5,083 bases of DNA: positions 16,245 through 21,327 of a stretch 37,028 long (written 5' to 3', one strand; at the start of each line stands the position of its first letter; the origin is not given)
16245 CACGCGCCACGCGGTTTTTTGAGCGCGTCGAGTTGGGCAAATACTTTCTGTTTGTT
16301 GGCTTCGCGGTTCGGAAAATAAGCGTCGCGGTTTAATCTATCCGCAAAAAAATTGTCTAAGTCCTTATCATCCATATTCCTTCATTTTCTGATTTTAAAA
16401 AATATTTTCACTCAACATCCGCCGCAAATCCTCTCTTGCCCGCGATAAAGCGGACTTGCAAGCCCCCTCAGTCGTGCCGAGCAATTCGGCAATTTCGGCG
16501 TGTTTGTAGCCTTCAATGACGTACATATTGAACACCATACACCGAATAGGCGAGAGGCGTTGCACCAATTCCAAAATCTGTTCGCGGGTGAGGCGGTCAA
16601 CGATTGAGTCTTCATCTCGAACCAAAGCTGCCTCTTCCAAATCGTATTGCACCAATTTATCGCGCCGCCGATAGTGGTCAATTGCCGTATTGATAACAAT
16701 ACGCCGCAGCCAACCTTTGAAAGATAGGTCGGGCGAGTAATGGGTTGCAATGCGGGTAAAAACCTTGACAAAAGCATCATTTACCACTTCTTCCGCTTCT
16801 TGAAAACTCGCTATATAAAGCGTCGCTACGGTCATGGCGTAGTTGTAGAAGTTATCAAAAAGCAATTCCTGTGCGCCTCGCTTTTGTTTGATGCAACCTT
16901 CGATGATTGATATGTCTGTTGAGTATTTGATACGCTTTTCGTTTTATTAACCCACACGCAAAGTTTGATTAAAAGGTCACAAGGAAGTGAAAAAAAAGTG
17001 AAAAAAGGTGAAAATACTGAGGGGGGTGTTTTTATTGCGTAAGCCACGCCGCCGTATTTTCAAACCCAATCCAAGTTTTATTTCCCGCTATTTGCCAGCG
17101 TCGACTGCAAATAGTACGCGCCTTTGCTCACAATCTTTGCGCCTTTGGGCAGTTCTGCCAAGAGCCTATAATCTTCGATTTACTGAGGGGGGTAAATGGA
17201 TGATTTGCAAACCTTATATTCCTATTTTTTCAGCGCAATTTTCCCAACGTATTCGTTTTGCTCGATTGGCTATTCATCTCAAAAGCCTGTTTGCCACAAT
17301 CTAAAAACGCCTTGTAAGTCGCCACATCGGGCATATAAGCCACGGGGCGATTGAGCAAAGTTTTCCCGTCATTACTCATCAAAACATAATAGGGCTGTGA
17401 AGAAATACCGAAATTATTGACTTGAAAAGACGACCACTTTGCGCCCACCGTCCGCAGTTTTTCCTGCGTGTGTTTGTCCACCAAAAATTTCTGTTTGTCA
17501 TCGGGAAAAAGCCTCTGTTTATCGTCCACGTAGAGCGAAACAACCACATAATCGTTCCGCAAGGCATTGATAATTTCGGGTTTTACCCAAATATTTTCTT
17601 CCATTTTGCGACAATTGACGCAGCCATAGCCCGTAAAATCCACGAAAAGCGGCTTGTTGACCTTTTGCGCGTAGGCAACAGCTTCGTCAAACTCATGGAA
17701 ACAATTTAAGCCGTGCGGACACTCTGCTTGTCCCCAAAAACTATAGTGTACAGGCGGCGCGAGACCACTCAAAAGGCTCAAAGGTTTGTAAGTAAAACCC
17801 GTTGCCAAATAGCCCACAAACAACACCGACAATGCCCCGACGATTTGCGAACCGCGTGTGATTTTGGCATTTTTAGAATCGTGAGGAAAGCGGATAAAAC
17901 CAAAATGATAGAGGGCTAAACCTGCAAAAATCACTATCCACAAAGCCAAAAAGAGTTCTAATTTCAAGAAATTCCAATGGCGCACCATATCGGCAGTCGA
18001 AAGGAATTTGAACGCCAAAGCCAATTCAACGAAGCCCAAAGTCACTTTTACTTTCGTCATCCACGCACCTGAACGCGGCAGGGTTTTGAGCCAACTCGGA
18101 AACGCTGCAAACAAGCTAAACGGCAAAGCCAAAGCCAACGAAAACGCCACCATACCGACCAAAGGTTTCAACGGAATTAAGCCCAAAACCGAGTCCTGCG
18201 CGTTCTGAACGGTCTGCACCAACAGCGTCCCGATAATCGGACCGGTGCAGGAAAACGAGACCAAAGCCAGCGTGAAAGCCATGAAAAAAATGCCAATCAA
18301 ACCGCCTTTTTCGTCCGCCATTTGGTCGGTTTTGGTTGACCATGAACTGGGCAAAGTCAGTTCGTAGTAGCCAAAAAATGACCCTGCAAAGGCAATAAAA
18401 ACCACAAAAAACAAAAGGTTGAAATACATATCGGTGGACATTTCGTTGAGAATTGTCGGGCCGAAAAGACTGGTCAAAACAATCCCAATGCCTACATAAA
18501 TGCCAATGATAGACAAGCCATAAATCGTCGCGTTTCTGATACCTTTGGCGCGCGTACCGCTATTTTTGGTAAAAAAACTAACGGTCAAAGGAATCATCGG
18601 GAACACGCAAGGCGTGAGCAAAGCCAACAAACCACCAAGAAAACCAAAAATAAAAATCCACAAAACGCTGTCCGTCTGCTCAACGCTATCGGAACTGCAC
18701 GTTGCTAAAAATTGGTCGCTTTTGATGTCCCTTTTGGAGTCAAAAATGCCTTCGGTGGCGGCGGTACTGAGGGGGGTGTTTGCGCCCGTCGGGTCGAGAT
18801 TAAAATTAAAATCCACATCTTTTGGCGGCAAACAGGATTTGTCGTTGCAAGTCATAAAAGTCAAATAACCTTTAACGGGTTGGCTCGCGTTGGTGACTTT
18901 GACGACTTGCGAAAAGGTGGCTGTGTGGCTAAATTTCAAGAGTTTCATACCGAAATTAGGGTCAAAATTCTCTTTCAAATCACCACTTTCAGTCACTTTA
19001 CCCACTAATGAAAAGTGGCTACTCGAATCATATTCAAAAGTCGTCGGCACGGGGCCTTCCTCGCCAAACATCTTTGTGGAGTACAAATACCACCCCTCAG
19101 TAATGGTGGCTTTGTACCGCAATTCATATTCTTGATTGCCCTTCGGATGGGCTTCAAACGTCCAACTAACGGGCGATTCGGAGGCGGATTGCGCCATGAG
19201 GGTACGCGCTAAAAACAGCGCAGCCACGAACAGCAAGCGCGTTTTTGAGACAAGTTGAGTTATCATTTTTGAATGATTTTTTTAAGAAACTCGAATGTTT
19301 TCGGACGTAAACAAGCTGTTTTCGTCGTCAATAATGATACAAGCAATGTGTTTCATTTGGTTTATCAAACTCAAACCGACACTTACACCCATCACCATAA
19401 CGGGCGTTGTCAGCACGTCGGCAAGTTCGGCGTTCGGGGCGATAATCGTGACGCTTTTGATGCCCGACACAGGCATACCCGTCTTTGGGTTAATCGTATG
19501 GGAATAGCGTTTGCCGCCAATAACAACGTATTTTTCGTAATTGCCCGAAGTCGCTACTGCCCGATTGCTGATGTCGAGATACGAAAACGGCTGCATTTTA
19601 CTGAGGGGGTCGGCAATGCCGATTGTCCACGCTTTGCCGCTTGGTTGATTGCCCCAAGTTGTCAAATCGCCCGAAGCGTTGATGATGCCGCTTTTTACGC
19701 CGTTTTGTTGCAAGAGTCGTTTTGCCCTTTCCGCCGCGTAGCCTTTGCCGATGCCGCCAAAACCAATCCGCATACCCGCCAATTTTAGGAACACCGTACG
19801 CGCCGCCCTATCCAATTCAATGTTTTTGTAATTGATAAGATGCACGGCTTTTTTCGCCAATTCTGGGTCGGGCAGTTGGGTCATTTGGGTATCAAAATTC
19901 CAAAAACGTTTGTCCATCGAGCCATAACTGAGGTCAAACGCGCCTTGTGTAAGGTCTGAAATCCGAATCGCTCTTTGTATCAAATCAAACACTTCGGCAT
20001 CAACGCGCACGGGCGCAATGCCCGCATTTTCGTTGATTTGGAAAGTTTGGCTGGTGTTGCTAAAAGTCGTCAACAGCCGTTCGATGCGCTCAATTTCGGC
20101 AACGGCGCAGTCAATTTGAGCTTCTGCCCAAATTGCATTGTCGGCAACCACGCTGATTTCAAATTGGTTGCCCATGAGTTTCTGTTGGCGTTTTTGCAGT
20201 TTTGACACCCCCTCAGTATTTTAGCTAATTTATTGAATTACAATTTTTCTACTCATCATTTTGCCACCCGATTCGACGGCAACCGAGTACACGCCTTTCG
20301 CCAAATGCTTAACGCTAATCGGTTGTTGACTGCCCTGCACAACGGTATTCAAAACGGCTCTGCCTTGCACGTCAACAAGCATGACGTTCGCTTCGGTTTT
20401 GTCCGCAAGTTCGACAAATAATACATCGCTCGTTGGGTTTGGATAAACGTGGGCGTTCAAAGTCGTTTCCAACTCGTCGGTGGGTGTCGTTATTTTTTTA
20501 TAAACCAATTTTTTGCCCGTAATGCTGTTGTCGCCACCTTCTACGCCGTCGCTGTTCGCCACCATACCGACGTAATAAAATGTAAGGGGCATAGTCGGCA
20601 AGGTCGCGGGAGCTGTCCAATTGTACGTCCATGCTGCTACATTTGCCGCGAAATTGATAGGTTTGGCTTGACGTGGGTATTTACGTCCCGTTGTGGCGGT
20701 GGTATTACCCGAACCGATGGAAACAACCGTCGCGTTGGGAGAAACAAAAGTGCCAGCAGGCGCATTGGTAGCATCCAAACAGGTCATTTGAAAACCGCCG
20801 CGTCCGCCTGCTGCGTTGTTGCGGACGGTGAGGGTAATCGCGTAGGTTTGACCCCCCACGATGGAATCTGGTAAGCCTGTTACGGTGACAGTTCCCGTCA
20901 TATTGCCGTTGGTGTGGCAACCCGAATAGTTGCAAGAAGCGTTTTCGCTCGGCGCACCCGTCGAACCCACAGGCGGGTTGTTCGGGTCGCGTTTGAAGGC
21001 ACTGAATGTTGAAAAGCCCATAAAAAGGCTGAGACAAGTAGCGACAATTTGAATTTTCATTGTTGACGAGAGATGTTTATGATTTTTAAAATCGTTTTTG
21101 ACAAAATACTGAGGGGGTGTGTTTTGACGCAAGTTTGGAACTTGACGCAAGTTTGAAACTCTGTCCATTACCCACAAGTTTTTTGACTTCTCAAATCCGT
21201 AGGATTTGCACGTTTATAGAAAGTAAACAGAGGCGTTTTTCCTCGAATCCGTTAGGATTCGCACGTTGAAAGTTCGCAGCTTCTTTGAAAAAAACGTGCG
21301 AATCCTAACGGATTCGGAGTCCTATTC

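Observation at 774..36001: Hyper-abundant oriented oligomer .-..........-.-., about one per kb on both strands: candidate DNA-uptake-type genomic signature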

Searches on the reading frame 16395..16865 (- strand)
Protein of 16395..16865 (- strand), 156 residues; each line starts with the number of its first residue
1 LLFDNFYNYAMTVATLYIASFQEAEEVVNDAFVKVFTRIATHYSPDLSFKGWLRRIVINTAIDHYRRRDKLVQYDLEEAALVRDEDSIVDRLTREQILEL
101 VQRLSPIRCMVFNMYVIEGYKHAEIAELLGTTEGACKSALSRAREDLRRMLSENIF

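Call 6: search_protein_families(library=pfam, proteins=[window:16395-16865:-])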
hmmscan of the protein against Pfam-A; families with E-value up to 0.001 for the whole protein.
window:16395-16865:- (156 aa): 4 families
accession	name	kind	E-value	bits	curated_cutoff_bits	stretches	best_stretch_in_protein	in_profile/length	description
PF08281.18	Sigma70_r4_2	-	5.5e-16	58.4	25.7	1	94-147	1-54/54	Sigma-70, region 4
PF04542.20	Sigma70_r2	-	3.2e-11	43.3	24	1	3-70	2-70/71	Sigma-70 region 2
PF04545.22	Sigma70_r4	-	3.1e-05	23.8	24.1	1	102-148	3-49/50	Sigma-70, region 4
PF07638.17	Sigma70_ECF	-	0.00017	22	21.1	1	52-152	78-184/185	ECF sigma factor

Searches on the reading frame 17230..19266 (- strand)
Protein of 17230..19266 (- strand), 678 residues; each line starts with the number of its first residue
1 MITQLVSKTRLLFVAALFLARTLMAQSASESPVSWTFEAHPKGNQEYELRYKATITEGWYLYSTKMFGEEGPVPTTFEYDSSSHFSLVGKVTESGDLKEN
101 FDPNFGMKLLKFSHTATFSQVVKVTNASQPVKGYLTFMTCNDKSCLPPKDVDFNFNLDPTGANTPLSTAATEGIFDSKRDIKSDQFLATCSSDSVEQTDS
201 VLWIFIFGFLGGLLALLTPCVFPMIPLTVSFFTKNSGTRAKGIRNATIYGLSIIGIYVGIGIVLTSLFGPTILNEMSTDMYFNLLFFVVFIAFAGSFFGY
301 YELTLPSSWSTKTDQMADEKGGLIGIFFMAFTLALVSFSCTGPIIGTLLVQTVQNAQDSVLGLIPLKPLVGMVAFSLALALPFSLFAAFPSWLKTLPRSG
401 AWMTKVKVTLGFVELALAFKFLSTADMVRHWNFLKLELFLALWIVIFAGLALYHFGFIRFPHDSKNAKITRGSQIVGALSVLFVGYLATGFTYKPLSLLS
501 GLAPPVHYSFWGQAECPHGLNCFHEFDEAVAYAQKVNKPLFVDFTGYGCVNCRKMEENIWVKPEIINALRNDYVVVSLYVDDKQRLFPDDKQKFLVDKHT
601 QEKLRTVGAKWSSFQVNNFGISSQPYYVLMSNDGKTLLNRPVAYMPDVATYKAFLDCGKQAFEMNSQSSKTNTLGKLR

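Call 6: search_protein_families(library=pfam, proteins=[window:17230-19266:-])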
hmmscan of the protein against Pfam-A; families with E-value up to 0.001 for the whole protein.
window:17230-19266:- (678 aa): 5 families
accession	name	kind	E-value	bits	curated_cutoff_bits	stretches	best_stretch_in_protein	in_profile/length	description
PF02683.22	DsbD_TM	-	2.1e-27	96.3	27.1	1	203-422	2-215/219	Cytochrome C biogenesis protein transmembrane domain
PF13899.12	Thioredoxin_7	-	4.1e-10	40.1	27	1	526-584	6-64/83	Thioredoxin-like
PF11412.14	DsbD_N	-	4.5e-08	33.6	25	1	36-153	12-115/119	Thiol:disulfide interchange protein DsbD, N-terminal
PF13098.12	Thioredoxin_2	-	2.1e-05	25.2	27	1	534-646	2-96/104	Thioredoxin-like domain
PF03190.21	Thioredox_DsbH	-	0.00062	20.2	27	0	527-584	27-82/163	Protein of unknown function, DUF255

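Call 11: find_homologous_proteins(query=window:17230-19266:-, max_evalue=1e-30)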
Query window:17230-19266:- (678 aa): 8000 proteins with E <= 1e-30 among 8000 candidates; the best 120 are listed.
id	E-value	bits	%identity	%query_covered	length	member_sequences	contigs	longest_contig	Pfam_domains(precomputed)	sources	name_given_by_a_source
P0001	0.0e+0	1552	100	100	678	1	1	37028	PF13899.13,PF02683.23,PF11412.15,PF13098.14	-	-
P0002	0.0e+0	1128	73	95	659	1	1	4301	PF13899.13,PF02683.23,PF11412.15,PF13098.14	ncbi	-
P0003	0.0e+0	1079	64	93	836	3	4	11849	PF13899.13,PF02683.23,PF11412.15,PF13098.14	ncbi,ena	-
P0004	0.0e+0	1074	63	95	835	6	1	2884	PF13899.13,PF02683.23,PF11412.15,PF13098.14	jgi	jgi:thiol:disulfide interchange protein DsbD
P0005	0.0e+0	1073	64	94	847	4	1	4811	PF03190.22,PF13899.13,PF02683.23,PF11412.15,PF13098.14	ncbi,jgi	ncbi:MAG: hypothetical protein RLZZ292_2558 [Bacteroidota bacterium]|jgi:thiol:disulfide interchange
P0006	0.0e+0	1019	62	94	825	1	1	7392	PF13899.13,PF02683.23,PF11412.15,PF13098.14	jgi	-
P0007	0.0e+0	1015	66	95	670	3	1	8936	PF13899.13,PF02683.23,PF11412.15,PF13098.14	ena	-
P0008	9.0e-298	1008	55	93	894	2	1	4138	PF13899.13,PF02683.23,PF11412.15,PF13098.14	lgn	-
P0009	7.7e-295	998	62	93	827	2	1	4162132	PF13899.13,PF02683.23,PF11412.15,PF13098.14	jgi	jgi:thiol:disulfide interchange protein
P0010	3.4e-291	986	60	95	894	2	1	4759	PF13899.13,PF02683.23,PF11412.15,PF13098.14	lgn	-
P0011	5.6e-291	985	-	-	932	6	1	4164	PF13899.13,PF02683.23,PF13098.14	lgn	-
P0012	2.7e-290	983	54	93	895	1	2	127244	PF13899.13,PF02683.23,PF11412.15,PF13098.14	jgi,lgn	jgi:thiol:disulfide interchange protein DsbD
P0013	5.1e-290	982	55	94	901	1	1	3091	PF13899.13,PF02683.23,PF13098.14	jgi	jgi:thiol:disulfide interchange protein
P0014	1.3e-289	981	65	96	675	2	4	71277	PF13899.13,PF02683.23,PF11412.15,PF13098.14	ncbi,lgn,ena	-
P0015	1.9e-288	977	58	93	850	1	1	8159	PF03190.22,PF13899.13,PF02683.23,PF11412.15,PF13098.14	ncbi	-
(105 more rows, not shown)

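Call 23: find_encoding_contigs(protein=P0002, flank=10000, max_places=3)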
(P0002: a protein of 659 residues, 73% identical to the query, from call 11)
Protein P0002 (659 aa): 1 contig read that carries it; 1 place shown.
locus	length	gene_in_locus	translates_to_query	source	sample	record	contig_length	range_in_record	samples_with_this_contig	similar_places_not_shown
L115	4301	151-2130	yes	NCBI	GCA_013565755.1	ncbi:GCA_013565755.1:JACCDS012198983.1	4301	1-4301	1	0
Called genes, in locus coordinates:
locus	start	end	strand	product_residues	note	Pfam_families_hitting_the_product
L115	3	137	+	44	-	?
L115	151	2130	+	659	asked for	PF11412:DsbD_N, PF02683:DsbD_TM, PF13899:Thioredoxin_7, PF13098:Thioredoxin_2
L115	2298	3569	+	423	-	PF01566:Nramp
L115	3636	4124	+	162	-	-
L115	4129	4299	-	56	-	?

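Call 24: find_encoding_contigs(protein=P0014, flank=10000, max_places=3)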
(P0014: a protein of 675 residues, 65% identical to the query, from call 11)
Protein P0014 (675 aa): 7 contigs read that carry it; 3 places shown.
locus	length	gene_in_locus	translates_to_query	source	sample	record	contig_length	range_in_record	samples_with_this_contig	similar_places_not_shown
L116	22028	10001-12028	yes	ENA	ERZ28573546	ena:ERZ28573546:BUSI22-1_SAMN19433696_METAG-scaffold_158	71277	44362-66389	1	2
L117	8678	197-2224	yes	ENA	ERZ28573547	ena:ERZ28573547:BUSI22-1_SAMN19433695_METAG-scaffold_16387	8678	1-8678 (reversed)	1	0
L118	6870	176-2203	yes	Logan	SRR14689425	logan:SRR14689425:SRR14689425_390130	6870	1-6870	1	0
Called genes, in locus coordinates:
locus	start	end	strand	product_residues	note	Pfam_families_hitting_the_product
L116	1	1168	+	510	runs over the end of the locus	PF00749:tRNA-synt_1c, PF19269:Anticodon_2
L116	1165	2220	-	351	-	PF11751:PorP_SprF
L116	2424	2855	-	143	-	-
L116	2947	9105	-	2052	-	PF00801:PKD (weak), PF18911:PKD_4, PF01483:P_proprotein, PF06832:BiPBP_C (faint), PF13573:SprB, PF13585:CHU_C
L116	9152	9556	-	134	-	-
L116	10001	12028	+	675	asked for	PF11412:DsbD_N (weak), PF02683:DsbD_TM, PF13098:Thioredoxin_2, PF13899:Thioredoxin_7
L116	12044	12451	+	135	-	PF02566:OsmC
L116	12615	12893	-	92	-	-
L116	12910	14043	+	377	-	PF13506:Glyco_transf_21, PF00535:Glycos_transf_2, PF10111:Glyco_tranf_2_2 (weak), PF13641:Glyco_tranf_2_3 (weak), PF13632:Glyco_trans_2_3 (weak)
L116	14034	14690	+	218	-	PF04542:Sigma70_r2, PF04545:Sigma70_r4, PF08281:Sigma70_r4_2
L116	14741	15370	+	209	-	PF02527:GidB, PF05175:MTS (weak), PF13847:Methyltransf_31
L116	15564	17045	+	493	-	PF04244:DPRP, PF03441:FAD_binding_7 (weak)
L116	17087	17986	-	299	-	-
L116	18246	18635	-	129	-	-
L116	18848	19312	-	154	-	PF04519:Bactofilin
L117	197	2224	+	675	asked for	PF11412:DsbD_N (weak), PF02683:DsbD_TM, PF13098:Thioredoxin_2, PF13899:Thioredoxin_7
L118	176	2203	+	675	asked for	PF11412:DsbD_N (weak), PF02683:DsbD_TM, PF13098:Thioredoxin_2, PF13899:Thioredoxin_7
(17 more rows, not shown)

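Call 25: find_encoding_contigs(protein=P0009, flank=10000, max_places=2)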
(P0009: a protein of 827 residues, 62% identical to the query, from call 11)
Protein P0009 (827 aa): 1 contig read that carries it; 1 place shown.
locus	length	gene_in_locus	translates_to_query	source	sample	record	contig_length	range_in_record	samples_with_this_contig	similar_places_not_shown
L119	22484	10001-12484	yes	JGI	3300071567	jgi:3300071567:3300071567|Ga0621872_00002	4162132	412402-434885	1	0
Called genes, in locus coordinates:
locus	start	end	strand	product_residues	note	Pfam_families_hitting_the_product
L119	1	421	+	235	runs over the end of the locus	PF13507:GATase_5, PF07685:GATase_3 (weak), PF01965:DJ-1_PfpI (faint)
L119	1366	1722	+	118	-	PF03551:PadR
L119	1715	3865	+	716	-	PF04024:PspC, PF22571:LiaI-LiaF-TM_PspC (weak), PF22744:Toast-rack_PspC-Cterm, PF10988:DUF2807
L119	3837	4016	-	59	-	-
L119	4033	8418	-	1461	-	PF00404:Dockerin_1 (weak)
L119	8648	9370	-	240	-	PF01925:TauE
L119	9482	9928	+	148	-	PF11412:DsbD_N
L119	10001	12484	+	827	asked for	PF11412:DsbD_N, PF02683:DsbD_TM, PF13098:Thioredoxin_2, PF13899:Thioredoxin_7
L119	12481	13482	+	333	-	PF01784:DUF34_NIF3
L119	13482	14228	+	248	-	PF02591:Zn_ribbon_9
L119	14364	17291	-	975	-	-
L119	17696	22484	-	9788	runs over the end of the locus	-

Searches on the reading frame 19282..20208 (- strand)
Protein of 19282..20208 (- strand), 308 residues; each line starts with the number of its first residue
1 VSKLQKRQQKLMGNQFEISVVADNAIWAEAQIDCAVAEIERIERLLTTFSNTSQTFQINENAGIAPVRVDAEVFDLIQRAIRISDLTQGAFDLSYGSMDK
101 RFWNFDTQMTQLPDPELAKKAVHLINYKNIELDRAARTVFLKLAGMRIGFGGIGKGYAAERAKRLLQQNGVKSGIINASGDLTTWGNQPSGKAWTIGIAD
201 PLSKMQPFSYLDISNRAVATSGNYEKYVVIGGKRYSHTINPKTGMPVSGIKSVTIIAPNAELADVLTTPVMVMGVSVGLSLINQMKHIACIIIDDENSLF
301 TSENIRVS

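Call 6: search_protein_families(library=pfam, proteins=[window:19282-20208:-])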
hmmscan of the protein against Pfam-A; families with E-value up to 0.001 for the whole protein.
window:19282-20208:- (308 aa): 1 family
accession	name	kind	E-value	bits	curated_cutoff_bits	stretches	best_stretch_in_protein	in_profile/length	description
PF02424.20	ApbE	-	7.4e-81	272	25.6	1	12-292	1-266/266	ApbE family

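Call 7: find_encoding_contigs(protein=window:19282-20208:-, flank=10000, max_places=6)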
Protein window:19282-20208:- (308 aa): 1 contig read that carries it; 1 place shown.
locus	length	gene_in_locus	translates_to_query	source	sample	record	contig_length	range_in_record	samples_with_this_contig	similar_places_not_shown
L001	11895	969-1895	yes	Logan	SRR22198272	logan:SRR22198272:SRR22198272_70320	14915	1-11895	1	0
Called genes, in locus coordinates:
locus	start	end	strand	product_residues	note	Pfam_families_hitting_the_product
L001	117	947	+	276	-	PF18962:Por_Secre_tail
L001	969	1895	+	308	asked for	PF02424:ApbE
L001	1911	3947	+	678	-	PF11412:DsbD_N, PF02683:DsbD_TM, PF13098:Thioredoxin_2, PF13899:Thioredoxin_7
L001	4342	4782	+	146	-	PF04542:Sigma70_r2, PF08281:Sigma70_r4_2, PF04545:Sigma70_r4 (faint)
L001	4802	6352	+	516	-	-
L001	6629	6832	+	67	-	-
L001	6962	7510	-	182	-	PF11396:PepSY_like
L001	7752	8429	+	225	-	PF00072:Response_reg, PF00486:Trans_reg_C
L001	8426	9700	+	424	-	PF00512:HisKA (weak), PF02518:HATPase_c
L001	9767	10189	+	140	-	PF00892:EamA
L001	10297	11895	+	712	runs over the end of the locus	PF13620:CarboxypepD_reg (weak), PF13715:CarbopepD_reg_2, PF07715:Plug, PF00593:TonB_dep_Rec_b-barrel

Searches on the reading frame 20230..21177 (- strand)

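Call 6: search_protein_families(library=pfam, proteins=[window:20230-21177:-])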
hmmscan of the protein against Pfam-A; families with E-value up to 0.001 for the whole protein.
window:20230-21177:- (315 aa): 1 family
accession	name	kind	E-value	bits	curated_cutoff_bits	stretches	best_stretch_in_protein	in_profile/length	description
PF18962.6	Por_Secre_tail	-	7.5e-14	52.2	27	1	244-314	1-75/75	Secretion system C-terminal sorting domain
